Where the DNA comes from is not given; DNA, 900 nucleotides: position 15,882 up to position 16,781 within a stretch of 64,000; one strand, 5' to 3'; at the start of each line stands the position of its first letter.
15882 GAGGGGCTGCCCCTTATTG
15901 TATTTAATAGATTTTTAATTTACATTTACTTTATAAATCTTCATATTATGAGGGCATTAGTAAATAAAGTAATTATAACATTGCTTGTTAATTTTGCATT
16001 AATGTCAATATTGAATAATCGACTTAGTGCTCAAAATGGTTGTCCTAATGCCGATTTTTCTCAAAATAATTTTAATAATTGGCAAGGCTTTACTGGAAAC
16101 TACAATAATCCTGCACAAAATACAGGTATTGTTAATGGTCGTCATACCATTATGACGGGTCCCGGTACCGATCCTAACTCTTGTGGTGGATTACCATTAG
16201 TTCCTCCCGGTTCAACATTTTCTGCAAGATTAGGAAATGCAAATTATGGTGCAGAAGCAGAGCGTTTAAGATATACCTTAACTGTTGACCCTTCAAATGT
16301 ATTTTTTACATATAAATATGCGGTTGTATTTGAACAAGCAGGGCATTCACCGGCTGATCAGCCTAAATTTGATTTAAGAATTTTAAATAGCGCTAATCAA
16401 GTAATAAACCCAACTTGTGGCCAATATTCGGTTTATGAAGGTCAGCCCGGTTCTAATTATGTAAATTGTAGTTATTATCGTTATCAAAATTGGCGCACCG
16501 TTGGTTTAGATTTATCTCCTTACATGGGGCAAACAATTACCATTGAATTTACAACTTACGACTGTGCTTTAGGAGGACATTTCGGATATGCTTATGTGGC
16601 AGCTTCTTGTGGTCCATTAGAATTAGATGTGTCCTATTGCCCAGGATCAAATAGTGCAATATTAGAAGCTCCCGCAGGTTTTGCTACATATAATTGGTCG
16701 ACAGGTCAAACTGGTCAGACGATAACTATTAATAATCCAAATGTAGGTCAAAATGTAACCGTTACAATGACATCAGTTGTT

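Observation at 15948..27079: Tandem array of three giant PKD-repeat T9SS type-B cargo proteins with swapped N-terminal heads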

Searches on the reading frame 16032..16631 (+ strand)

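Call 43: search_protein_families(library=pfam, proteins=[window:16032-16631:+], max_evalue=10)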
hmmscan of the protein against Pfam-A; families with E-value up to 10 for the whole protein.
seq(200 aa): 1 family
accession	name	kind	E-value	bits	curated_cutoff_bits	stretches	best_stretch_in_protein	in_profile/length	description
PF10140.15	YukC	-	0.4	10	27.4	1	75-101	72-98/357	WXG100 protein secretion system (Wss), protein YukC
